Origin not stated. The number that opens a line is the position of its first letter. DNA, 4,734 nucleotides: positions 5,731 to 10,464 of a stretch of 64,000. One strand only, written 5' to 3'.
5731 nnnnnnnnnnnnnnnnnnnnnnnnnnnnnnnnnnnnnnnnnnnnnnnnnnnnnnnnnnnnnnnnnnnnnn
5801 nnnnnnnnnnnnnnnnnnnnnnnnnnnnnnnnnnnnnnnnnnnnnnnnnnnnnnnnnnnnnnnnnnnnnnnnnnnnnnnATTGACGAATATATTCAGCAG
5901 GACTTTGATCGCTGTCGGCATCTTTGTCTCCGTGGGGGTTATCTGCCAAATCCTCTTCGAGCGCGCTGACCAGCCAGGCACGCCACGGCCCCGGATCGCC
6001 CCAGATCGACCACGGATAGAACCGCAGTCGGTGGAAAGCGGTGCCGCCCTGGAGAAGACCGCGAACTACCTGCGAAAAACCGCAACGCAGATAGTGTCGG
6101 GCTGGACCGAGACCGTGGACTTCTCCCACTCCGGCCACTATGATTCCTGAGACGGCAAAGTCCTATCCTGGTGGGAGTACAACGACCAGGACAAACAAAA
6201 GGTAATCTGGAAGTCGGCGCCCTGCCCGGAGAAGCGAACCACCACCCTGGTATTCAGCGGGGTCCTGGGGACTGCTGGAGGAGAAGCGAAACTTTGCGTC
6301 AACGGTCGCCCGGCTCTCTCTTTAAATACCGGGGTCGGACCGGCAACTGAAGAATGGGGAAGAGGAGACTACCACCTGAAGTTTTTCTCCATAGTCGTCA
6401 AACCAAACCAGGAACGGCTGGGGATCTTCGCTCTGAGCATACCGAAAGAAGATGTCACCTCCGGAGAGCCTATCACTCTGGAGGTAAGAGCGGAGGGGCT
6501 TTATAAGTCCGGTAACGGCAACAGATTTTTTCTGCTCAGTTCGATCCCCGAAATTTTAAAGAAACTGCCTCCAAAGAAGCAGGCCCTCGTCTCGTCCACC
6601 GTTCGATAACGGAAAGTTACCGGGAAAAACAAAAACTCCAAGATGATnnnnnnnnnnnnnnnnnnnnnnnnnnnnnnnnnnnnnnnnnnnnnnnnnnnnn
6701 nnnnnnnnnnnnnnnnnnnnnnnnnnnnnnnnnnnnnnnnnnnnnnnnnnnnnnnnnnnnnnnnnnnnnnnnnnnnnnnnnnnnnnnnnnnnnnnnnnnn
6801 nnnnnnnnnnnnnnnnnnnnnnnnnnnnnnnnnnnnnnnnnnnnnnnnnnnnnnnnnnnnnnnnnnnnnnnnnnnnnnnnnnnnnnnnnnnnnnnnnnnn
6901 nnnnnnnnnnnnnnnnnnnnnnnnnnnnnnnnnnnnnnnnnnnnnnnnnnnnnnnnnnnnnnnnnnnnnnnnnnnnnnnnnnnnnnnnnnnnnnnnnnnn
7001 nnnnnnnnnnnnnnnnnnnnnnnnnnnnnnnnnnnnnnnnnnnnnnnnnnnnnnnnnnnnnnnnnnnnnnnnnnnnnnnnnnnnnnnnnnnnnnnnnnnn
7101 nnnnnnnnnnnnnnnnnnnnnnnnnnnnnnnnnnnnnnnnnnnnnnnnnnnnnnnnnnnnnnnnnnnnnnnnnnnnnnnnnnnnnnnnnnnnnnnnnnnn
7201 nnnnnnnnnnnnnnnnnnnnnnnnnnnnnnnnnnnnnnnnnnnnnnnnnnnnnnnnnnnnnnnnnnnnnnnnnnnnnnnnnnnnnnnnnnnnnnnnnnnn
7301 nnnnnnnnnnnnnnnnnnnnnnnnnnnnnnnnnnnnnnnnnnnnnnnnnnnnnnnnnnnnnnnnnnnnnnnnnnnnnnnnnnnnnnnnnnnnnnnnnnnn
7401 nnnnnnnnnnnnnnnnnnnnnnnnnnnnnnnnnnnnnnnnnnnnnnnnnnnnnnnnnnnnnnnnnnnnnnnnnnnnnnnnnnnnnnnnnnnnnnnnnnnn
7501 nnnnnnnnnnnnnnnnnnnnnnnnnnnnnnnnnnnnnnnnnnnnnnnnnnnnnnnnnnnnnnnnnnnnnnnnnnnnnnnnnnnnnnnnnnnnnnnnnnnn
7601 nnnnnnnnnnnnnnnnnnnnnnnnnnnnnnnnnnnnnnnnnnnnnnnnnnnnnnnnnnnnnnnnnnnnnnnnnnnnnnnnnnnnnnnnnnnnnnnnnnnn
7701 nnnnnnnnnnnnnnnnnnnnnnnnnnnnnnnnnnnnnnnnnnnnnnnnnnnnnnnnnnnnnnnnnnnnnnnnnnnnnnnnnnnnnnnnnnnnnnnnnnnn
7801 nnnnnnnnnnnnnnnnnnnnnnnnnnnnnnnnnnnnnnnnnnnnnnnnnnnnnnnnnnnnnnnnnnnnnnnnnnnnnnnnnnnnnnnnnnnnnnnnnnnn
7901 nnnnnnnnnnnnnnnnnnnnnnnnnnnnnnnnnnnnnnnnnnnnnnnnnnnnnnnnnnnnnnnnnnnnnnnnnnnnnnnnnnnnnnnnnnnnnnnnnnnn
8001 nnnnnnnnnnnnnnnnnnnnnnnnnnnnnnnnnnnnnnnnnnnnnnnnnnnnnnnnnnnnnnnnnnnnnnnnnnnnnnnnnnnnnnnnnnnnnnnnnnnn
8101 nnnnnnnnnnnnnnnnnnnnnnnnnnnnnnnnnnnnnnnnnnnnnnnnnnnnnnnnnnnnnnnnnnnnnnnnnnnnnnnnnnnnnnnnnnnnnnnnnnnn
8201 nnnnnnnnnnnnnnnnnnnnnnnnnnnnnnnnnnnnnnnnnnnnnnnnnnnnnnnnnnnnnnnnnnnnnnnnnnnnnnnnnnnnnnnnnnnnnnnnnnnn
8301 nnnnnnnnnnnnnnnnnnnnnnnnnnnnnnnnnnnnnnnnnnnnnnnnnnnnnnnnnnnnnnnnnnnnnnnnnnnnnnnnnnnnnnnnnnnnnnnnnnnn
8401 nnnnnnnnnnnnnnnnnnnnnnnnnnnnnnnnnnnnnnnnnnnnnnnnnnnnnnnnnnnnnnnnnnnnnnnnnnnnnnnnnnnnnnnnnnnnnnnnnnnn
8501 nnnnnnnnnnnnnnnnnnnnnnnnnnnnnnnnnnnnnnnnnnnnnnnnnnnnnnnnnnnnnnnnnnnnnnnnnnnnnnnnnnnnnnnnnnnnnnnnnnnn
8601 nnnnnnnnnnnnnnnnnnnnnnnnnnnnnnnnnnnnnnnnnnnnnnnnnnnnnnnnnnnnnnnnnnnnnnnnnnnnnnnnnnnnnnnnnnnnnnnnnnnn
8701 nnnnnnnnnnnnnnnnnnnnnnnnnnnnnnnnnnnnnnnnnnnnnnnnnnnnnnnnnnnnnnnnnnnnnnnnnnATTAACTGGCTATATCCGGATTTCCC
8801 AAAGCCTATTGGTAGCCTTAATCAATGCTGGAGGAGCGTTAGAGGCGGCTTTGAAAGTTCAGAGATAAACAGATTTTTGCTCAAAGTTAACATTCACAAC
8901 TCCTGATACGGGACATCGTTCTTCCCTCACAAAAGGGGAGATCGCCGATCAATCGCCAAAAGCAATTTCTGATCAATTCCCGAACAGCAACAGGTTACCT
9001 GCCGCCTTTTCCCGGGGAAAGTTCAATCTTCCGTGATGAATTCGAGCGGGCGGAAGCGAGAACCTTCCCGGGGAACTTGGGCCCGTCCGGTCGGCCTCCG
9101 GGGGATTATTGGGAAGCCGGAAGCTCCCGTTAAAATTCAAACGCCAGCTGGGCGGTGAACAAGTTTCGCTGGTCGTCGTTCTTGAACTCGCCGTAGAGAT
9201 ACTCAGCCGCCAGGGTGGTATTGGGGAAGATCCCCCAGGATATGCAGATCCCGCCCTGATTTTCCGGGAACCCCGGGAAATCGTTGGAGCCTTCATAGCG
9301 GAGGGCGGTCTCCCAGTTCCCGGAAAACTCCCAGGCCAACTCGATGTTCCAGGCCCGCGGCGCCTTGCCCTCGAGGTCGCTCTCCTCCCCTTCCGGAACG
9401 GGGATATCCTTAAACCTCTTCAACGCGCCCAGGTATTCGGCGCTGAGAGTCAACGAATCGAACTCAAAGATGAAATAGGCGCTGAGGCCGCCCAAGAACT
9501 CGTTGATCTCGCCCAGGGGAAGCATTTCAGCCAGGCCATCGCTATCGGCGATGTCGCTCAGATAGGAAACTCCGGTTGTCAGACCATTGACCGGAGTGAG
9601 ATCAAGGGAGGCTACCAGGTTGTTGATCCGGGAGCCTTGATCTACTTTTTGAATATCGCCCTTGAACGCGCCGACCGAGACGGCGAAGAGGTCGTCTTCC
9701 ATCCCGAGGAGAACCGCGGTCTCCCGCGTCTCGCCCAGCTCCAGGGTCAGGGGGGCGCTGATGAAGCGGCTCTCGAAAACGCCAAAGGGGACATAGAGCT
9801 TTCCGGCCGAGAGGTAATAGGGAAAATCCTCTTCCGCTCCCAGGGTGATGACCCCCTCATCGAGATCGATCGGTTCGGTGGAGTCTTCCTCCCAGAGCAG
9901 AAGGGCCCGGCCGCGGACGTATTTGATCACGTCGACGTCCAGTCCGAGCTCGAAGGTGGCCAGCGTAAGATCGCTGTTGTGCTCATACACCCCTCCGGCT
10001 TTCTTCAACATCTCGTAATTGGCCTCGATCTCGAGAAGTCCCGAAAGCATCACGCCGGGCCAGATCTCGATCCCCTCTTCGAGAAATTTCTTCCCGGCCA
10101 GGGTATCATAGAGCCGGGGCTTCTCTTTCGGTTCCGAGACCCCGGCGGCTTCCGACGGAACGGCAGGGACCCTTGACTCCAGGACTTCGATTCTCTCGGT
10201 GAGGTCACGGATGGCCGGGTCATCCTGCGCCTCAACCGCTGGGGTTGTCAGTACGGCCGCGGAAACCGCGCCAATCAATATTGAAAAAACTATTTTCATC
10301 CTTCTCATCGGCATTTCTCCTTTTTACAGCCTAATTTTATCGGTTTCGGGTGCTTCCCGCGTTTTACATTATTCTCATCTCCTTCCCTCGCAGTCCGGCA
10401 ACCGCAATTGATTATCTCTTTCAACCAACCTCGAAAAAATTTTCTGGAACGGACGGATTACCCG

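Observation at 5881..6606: ORF interrupted by a single in-frame TGA with a 152-codon start-less continuation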

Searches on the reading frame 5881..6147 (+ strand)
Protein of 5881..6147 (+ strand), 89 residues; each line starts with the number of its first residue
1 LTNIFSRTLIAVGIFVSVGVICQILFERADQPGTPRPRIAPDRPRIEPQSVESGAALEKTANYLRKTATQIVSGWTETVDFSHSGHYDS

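Call 17: find_encoding_contigs(protein=window:5881-6147:+, flank=3000)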
Protein window:5881-6147:+ (89 aa): 6 contigs read that carry it; 3 places shown.
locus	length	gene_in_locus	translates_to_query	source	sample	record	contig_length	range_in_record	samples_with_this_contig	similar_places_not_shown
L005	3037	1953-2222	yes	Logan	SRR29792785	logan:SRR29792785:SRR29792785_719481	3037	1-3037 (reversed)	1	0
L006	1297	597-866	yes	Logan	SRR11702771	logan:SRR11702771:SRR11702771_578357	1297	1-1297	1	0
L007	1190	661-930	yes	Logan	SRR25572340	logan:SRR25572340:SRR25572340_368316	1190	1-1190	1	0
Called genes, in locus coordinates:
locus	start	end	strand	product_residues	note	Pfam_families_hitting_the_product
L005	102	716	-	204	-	PF07603:Lcl_C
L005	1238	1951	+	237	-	-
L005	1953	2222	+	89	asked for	-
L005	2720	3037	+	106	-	?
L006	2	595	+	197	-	?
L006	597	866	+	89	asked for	-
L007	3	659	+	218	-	?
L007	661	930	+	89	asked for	-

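Call 42: find_encoding_contigs(protein=window:5881-6147:+, flank=10000, max_places=10)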
Protein window:5881-6147:+ (89 aa): 6 contigs read that carry it; 4 places shown.
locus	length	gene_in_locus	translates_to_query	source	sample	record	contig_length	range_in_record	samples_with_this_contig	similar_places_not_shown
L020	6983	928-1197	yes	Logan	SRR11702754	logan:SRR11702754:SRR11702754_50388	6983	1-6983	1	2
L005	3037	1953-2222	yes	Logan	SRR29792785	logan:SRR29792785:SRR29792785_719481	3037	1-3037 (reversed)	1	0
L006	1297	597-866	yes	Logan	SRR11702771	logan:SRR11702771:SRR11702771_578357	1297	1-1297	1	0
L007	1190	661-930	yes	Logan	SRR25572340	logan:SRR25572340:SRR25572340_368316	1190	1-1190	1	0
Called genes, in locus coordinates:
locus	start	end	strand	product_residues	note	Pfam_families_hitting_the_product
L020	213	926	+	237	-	-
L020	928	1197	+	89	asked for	-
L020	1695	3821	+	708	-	PF13231:PMT_2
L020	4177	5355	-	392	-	-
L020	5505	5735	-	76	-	PF09012:FeoC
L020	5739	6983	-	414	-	?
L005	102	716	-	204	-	PF07603:Lcl_C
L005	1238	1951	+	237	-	-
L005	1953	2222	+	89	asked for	-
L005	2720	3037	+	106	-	?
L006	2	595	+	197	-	?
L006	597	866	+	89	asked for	-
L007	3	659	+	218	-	?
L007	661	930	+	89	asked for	-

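Call 50: list_cluster_members(proteins=[window:5881-6147:+, P0001])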
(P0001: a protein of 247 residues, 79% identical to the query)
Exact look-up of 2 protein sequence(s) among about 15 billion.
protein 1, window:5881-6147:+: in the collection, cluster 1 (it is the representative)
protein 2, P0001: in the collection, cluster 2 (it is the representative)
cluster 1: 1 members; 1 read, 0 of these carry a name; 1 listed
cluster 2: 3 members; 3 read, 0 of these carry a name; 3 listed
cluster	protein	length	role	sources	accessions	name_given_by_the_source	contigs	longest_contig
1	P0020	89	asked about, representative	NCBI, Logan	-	-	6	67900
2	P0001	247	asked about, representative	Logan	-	-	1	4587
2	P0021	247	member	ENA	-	-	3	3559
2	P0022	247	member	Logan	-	-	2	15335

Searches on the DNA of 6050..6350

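Call 29: search_rna_families(source=window, start=6050, end=6350, threshold=evalue, max_evalue=10)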
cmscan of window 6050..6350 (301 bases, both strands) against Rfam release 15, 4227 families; matches with E-value up to 10: 1.
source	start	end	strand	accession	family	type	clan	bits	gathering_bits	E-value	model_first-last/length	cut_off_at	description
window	6050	6136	-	RF01293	ACA59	Gene; snRNA; snoRNA; HACA-box;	-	11.4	43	5.4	1-122/151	3'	Small nucleolar RNA ACA59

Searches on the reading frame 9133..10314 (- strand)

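Call 35: search_protein_families(library=ncbifam, max_evalue=0.1, proteins=[window:9133-10314:-])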
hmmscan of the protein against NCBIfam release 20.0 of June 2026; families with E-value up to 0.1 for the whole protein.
window:9133-10314:- (394 aa): 1 family
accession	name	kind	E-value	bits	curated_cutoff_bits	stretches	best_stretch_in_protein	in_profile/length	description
NF033652.1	LbtU_sider_porin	subfamily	3.3e-67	227.3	90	1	87-394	2-327/327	LbtU family siderophore porin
